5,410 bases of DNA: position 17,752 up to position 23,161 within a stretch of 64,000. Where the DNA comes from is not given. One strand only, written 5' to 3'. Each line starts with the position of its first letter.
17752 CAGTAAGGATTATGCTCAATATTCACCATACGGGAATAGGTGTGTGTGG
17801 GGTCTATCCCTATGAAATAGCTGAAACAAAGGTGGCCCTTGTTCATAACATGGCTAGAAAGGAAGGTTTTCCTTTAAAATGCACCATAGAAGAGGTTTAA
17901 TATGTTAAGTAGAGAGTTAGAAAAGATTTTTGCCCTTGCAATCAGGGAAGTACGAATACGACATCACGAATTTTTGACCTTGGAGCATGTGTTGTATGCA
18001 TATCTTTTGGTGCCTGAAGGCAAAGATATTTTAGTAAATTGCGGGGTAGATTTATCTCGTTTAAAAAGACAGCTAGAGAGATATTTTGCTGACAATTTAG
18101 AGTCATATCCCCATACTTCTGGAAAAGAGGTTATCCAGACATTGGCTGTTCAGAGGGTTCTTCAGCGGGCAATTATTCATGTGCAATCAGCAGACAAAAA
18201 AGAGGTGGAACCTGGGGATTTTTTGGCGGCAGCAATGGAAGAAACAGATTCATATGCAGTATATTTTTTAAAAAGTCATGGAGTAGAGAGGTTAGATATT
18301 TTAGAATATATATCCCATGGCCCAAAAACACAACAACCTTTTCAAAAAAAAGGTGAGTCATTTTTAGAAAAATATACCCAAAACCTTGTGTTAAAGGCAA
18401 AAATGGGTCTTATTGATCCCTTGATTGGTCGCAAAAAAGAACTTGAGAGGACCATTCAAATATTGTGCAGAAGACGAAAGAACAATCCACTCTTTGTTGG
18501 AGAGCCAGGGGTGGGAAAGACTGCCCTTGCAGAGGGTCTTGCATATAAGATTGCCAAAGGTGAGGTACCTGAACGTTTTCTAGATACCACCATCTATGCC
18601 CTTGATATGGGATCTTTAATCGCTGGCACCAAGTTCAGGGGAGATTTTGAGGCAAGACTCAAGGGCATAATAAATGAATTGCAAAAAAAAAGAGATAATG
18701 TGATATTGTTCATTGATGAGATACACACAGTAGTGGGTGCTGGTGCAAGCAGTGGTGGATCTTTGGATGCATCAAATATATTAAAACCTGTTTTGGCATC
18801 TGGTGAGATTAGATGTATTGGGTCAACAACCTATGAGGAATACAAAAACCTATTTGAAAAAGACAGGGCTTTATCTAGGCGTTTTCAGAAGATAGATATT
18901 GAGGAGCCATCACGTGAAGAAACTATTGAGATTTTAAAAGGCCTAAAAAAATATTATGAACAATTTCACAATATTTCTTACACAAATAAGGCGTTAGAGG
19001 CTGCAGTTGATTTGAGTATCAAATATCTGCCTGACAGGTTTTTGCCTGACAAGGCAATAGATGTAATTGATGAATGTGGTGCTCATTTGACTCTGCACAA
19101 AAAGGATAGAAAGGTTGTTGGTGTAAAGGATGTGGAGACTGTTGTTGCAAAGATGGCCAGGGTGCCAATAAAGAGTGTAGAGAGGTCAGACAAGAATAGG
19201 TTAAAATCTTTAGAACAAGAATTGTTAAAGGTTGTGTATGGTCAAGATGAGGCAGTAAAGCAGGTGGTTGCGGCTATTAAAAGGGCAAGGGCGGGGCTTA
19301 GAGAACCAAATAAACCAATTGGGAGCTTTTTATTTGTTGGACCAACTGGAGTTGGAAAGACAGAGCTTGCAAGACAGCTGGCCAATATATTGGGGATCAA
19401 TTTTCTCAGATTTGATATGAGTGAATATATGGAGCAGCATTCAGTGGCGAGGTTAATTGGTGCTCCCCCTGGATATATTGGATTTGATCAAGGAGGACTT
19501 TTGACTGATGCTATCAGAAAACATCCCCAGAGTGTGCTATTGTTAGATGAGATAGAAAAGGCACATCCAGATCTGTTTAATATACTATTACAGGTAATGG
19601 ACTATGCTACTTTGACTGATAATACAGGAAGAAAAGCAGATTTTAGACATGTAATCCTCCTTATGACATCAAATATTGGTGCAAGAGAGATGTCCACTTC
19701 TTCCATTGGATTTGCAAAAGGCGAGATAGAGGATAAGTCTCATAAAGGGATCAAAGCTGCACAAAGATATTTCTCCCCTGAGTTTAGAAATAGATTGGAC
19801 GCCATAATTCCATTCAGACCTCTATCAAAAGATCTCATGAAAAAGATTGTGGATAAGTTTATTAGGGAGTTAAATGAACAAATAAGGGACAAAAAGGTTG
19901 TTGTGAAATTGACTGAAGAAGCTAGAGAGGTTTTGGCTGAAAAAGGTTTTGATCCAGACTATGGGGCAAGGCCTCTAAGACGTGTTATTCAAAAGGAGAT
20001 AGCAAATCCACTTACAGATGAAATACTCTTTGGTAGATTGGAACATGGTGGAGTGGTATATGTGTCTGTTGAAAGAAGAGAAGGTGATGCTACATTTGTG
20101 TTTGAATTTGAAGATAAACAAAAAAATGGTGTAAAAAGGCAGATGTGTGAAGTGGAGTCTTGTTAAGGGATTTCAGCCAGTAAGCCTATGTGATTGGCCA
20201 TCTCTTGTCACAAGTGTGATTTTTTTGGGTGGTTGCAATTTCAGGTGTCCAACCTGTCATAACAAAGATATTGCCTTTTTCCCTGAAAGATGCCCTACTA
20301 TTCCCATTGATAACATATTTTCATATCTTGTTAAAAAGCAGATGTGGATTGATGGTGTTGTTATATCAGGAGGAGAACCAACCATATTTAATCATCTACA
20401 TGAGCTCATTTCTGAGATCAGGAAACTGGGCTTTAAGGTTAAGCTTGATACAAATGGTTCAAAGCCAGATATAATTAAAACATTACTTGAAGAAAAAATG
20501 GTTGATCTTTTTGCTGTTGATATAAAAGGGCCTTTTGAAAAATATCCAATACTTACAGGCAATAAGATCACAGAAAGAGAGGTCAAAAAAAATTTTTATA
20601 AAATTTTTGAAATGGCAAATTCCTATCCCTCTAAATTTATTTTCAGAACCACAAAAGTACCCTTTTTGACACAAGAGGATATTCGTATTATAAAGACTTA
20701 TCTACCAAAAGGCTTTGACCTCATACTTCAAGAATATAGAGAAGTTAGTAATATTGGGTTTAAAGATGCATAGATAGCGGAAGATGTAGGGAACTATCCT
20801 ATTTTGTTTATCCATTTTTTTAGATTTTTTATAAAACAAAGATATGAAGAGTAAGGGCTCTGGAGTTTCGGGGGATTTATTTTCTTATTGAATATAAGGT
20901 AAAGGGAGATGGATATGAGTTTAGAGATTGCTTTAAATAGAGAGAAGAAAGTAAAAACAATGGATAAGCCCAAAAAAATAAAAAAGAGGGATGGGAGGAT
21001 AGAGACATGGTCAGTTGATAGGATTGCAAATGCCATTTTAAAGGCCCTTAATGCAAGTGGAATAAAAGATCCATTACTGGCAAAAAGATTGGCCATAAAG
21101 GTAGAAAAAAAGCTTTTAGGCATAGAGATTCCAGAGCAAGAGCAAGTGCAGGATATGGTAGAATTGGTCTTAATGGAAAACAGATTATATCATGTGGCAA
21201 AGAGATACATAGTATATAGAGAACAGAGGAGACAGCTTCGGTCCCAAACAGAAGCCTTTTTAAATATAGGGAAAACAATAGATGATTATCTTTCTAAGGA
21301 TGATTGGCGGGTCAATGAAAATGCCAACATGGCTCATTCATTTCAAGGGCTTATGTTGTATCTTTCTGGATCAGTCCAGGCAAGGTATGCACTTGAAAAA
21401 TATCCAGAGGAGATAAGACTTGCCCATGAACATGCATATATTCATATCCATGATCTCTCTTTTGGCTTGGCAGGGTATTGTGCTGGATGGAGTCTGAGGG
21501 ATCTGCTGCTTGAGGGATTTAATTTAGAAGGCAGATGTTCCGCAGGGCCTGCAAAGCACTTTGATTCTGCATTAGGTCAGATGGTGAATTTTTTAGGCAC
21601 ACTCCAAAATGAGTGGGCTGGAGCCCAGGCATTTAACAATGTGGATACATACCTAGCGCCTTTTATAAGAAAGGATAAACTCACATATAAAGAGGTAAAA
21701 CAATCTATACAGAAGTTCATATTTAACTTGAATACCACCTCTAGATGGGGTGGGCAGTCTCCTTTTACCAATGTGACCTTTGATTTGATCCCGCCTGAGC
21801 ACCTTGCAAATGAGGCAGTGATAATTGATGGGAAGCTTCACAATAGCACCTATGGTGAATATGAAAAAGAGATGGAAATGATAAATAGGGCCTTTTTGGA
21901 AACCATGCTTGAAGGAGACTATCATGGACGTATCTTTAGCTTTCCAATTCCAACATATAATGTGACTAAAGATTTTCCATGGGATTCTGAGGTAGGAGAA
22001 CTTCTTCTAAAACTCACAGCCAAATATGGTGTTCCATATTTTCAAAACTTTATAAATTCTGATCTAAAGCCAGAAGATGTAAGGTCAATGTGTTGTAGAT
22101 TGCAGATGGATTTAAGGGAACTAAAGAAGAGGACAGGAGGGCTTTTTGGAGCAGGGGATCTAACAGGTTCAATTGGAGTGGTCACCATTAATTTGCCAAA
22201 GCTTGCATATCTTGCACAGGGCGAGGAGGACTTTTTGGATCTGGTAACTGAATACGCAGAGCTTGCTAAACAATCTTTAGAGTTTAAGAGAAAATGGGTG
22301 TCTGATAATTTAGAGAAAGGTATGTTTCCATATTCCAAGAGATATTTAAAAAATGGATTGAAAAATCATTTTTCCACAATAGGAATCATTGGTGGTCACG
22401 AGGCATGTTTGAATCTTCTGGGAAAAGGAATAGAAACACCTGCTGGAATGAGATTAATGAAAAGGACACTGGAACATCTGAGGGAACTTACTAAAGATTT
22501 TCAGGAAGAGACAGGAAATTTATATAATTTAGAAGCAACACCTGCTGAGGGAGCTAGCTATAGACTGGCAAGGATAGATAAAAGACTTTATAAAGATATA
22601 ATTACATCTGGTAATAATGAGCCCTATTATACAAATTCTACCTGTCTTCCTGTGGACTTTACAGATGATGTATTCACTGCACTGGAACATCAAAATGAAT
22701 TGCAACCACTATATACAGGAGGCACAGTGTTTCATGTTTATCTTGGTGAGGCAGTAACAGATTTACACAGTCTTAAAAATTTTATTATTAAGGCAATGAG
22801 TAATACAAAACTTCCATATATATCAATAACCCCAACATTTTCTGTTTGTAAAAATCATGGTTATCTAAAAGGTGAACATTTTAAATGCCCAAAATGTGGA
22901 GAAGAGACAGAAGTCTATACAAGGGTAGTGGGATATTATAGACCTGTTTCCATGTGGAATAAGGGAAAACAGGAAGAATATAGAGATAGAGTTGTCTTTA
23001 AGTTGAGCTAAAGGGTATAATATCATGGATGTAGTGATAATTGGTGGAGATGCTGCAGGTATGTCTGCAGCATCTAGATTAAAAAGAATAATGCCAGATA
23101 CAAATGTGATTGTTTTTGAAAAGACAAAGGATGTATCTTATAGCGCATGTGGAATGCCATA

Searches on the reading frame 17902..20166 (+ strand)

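Call 57: search_protein_families(library=pfam, proteins=[window:17902-20166:+], max_evalue=0.00001)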
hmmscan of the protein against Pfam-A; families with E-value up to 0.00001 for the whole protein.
window:17902-20166:+ (754 aa): 15 families
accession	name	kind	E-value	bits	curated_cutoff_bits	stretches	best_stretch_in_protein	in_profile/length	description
PF07724.20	AAA_2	-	7.3e-64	215.2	27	1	471-635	1-166/166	AAA domain (Cdc48 subfamily)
PF17871.7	AAA_lid_9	-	9.9e-29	99.8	22.8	1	337-439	1-102/104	AAA lid domain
PF00004.35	AAA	-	7.7e-28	98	21.2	2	197-330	2-125/131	ATPase family associated with various cellular activities (AAA)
PF10431.15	ClpB_D2-small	-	7.8e-28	96.8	21.9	1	641-721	1-81/81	C-terminal, D2-small domain, of ClpB protein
PF07728.20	AAA_5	-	1.1e-18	68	22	1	476-594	2-125/139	AAA domain (dynein-related subfamily)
PF13401.12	AAA_22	-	7.6e-13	49.4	27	1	475-568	7-110/130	AAA domain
PF13191.12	AAA_16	-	1.8e-12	48.5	32.6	0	173-225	1-59/167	AAA ATPase domain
PF05496.18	RuvB_N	-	4.1e-09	36.8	27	0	442-501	6-61/159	Holliday junction DNA helicase RuvB P-loop domain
PF00158.32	Sigma54_activat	-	2.4e-07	31.1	20.2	0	448-575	4-126/168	Sigma-54 interaction domain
PF20720.3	nSTAND3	-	1.2e-06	28.8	27.2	0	191-219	15-43/155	Novel STAND NTPase 3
PF13173.12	AAA_14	-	1.3e-06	28.9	27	0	477-567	6-86/129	AAA domain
PF05729.18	NACHT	-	2.3e-06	28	26.7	0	198-225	5-32/167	NACHT domain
PF12775.13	AAA_7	-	3.3e-06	27.2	25.8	0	475-519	35-82/181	P-loop containing dynein motor region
PF02861.25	Clp_N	-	3.9e-06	27.4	20.7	0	16-61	4-51/53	Clp amino terminal domain, pathogenicity island component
PF01078.27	Mg_chelatase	-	5.8e-06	26.3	20.3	0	475-517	24-65/207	Magnesium chelatase, subunit ChlI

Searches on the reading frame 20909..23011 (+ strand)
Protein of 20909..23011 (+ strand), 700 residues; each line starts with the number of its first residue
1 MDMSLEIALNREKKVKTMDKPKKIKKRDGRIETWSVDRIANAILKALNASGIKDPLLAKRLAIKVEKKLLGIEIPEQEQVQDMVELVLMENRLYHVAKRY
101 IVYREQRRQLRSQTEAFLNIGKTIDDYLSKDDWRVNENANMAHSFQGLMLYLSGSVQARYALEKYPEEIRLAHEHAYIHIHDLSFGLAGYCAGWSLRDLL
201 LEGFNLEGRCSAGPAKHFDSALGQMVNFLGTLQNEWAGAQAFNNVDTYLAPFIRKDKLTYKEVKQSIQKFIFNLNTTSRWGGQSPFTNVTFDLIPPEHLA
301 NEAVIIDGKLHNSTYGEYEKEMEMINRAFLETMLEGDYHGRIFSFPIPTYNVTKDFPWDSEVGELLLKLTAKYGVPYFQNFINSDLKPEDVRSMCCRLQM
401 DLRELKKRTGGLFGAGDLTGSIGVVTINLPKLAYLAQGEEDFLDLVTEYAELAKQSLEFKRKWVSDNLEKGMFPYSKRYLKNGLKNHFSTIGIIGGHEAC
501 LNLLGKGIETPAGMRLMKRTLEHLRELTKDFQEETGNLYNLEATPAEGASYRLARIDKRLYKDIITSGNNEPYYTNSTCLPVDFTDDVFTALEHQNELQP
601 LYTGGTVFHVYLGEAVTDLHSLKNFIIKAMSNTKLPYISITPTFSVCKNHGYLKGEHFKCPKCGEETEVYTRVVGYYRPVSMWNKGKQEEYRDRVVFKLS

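Call 57: search_protein_families(library=pfam, proteins=[window:20909-23011:+], max_evalue=0.00001)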
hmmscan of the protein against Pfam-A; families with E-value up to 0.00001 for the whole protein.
window:20909-23011:+ (700 aa): 2 families
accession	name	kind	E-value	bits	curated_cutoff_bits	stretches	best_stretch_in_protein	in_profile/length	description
PF13597.11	NRDD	-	3.4e-197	657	26.2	1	137-697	1-562/562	Anaerobic ribonucleoside-triphosphate reductase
PF03477.21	ATP-cone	-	1.7e-18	67.4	25.8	1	23-108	2-87/88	ATP cone domain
